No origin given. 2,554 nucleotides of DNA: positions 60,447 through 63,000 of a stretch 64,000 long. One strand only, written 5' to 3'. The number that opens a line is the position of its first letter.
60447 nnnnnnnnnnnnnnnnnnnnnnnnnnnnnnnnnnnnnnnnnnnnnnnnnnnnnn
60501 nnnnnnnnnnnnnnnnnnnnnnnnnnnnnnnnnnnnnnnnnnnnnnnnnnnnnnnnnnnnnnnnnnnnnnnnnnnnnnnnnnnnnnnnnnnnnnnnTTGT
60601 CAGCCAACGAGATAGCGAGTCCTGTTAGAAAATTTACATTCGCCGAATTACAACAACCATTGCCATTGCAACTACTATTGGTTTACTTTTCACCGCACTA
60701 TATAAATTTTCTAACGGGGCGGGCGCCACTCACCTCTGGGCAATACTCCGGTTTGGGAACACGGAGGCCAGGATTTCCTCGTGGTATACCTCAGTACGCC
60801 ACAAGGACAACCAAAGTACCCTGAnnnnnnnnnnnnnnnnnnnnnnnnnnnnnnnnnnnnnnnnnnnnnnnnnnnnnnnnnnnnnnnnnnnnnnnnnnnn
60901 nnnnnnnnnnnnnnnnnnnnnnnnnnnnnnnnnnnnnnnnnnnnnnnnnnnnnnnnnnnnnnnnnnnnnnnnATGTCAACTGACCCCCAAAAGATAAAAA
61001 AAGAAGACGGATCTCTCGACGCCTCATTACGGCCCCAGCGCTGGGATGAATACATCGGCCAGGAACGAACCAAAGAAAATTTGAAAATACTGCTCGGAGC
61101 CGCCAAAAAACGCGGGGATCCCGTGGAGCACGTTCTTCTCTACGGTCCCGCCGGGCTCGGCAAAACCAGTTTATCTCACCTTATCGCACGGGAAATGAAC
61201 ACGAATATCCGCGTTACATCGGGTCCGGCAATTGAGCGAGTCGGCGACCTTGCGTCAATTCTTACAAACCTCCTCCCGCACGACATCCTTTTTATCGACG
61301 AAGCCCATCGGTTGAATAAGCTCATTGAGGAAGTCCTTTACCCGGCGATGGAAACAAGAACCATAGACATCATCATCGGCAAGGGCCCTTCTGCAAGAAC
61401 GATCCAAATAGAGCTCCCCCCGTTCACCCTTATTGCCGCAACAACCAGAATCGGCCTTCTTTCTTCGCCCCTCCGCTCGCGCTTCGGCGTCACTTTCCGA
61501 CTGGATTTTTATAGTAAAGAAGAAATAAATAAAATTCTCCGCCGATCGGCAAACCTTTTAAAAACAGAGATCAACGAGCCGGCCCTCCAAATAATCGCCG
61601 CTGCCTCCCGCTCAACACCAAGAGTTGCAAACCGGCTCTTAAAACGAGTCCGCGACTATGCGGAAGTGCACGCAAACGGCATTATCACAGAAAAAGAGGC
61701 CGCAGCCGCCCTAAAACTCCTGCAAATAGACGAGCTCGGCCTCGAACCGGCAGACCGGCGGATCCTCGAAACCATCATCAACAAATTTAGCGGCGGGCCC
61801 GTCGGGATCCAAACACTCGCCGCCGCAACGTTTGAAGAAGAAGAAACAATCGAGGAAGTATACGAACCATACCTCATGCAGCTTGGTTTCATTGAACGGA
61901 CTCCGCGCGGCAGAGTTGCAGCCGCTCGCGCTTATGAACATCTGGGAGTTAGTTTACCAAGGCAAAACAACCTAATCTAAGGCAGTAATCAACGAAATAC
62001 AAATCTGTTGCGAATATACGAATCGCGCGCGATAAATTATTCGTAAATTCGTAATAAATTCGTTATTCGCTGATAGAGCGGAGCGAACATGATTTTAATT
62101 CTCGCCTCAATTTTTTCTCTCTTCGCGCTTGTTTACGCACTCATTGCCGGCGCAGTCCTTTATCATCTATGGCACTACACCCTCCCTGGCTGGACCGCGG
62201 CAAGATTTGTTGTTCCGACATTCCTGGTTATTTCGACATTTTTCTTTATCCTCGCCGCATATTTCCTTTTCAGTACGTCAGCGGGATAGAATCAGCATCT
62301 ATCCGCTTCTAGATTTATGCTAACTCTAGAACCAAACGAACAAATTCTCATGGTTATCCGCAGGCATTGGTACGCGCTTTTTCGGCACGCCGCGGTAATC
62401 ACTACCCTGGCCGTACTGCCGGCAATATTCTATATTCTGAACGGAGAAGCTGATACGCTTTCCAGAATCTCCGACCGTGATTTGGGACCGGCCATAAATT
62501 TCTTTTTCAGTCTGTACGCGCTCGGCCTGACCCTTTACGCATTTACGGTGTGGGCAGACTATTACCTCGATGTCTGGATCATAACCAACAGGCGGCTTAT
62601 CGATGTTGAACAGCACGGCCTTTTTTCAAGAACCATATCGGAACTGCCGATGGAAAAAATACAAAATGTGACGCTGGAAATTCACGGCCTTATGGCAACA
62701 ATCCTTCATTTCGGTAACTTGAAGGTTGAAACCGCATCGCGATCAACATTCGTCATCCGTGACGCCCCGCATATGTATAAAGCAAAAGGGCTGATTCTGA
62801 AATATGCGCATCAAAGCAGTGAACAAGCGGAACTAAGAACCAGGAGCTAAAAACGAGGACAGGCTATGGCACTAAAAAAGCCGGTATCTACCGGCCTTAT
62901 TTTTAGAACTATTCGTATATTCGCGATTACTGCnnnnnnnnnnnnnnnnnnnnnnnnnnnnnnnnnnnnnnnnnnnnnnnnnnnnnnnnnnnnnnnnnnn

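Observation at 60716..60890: Candidate ~175-nt structured ncRNA between pilB and ruvB with a 24-bp closing stem and a -10-like box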

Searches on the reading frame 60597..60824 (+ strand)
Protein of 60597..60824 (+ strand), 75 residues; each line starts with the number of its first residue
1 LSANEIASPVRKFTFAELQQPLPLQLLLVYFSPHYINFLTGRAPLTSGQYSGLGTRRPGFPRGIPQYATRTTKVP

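Call 10: search_protein_families(library=pfam, proteins=[window:60597-60824:+])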
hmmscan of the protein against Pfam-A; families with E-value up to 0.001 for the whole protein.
window:60597-60824:+ (75 aa): 0 families

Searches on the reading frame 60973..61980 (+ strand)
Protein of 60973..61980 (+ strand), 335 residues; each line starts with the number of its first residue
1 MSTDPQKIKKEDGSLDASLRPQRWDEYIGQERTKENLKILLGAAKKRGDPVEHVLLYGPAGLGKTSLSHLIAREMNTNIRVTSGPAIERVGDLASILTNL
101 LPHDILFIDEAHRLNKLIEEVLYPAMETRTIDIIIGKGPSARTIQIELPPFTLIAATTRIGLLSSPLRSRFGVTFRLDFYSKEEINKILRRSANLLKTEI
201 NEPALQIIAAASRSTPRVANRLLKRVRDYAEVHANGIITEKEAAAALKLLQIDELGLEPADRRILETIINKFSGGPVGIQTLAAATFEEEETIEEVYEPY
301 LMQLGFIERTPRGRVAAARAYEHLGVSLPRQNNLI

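Call 10: search_protein_families(library=pfam, proteins=[window:60973-61980:+])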
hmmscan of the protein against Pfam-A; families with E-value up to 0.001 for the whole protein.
window:60973-61980:+ (335 aa): 8 families
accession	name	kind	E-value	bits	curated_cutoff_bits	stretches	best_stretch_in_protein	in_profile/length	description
PF05496.18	RuvB_N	-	1.8e-72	242.7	27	1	19-177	1-159/159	Holliday junction DNA helicase RuvB P-loop domain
PF17864.7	AAA_lid_4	-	1.1e-25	89.6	27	1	180-253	1-74/74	RuvB AAA lid domain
PF05491.19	RuvB_C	-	7.5e-25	87.1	24.7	1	254-324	1-71/72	RuvB C-terminal winged helix domain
PF00004.35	AAA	-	7.2e-18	65.7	21.2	1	54-177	1-129/131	ATPase family associated with various cellular activities (AAA)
PF07728.20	AAA_5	-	3.6e-08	34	22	1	53-171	1-139/139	AAA domain (dynein-related subfamily)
PF13191.12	AAA_16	-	2.4e-07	31.9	32.6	1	28-97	3-73/167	AAA ATPase domain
PF05673.19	DUF815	-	4.6e-05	23.1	23.8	0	23-109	26-114/249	Protein of unknown function (DUF815)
PF06068.19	TIP49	-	0.00078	19.2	23.8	0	18-82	16-81/347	TIP49 P-loop domain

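Call 12: find_related_loci(query=window:60973-61977:+, collection=genome_contigs, flank=4000)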
Query window:60973-61977:+ (335 aa) in genome_contigs; peptide patterns used: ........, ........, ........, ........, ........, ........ (x = any residue, [..] = any of these).
599 stretches matched a pattern (row limit reached: there are more); 594 encode a relative of the query (tblastn E <= 1e-3); the best 80 are kept; 80 distinct loci.
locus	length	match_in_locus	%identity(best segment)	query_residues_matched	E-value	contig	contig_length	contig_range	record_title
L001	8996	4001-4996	70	1-331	7e-154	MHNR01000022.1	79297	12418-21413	MAG: Candidatus Ryanbacteria bacterium RIFCSPHIGHO2_02_FULL_48_12 rifcsphigho2_02_scaffold_5051, whole genome shotgun se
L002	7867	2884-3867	65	2-328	9e-136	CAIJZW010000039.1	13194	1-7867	uncultured bacterium isolate AlinenLipids_bin-4189 genome assembly, contig: bin-4189:39/84, whole genome shotgun sequenc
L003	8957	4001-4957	66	10-328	6e-136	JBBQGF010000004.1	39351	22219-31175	MAG: Candidatus Paceibacteria bacterium isolate Co_metawrap_974 Cmw_974_k141_3805110_length_39351_cov_19.9981, whole gen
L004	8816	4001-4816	74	64-335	3e-135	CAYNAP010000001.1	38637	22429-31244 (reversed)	MAG TPA_asm: uncultured Candidatus Saccharibacteria bacterium isolate binchicken_co38_1274 genome assembly, contig: NODE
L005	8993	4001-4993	64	1-329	2e-135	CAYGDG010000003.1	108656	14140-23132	MAG TPA_asm: uncultured Candidatus Saccharibacteria bacterium isolate ERP113451_co1_245 genome assembly, contig: NODE_84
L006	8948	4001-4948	66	10-325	4e-135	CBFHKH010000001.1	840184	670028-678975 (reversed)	MAG: Minisyncoccia bacterium isolate AGTU_16_bin_21_orig genome assembly, contig: AGTU_16_bin_21_orig_AGTU_16_c_00000000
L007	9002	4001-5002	60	4-335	5e-134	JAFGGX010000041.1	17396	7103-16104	MAG: Candidatus Buchananbacteria bacterium isolate Zod_Metabat.1414 k87_10443309, whole genome shotgun sequence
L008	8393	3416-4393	59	1-326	2e-133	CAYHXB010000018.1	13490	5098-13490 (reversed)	MAG TPA_asm: uncultured Candidatus Saccharibacteria bacterium isolate ERP119705_co17_969 genome assembly, contig: NODE_6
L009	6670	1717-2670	66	12-329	4e-133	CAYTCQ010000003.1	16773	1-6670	MAG TPA_asm: uncultured Candidatus Saccharibacteria bacterium isolate SRP135725_co1_32 genome assembly, contig: NODE_447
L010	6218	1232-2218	64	4-331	3e-133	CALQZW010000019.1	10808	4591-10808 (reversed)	MAG: Candidatus Nomurabacteria bacterium isolate MiH-14oct19-129 genome assembly, contig: MiH-14oct19-C12970, whole geno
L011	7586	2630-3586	64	11-329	8e-133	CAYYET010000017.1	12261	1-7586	MAG TPA_asm: uncultured Bdellovibrionales bacterium isolate SRP135725_co1_601 genome assembly, contig: NODE_7154_length_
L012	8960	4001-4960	62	7-326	1e-132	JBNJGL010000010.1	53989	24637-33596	MAG: Bacillota bacterium isolate Y22_45dBSe2.bin.1 NODE_216_length_53989_cov_19.267508, whole genome shotgun sequence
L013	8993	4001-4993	63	1-333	3e-132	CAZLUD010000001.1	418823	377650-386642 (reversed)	MAG TPA_asm: uncultured Candidatus Saccharibacteria bacterium isolate SRP286056_co2_71 genome assembly, contig: NODE_5_l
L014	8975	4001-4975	61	7-331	2e-132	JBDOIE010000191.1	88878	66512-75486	MAG: Chloroflexia bacterium isolate TC202112_Ori_Bins012 k147_379021, whole genome shotgun sequence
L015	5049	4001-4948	61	11-326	2e-132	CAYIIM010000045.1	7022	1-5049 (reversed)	MAG TPA_asm: uncultured Candidatus Saccharibacteria bacterium isolate ERP119705_co24_121 genome assembly, contig: NODE_1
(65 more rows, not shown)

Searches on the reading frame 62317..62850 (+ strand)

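Call 10: search_protein_families(library=pfam, proteins=[window:62317-62850:+])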
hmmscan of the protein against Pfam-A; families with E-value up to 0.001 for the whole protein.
window:62317-62850:+ (177 aa): 3 families
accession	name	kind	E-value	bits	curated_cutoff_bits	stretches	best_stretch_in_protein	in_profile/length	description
PF03703.20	bPH_2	-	2.7e-08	34.4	22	1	87-154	6-72/78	Bacterial PH domain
PF14470.12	bPH_3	-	0.00026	21.8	23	0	81-145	19-76/95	Bacterial PH domain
PF08000.17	bPH_1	-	0.00077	19.9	27.7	0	85-125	41-83/122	Bacterial PH domain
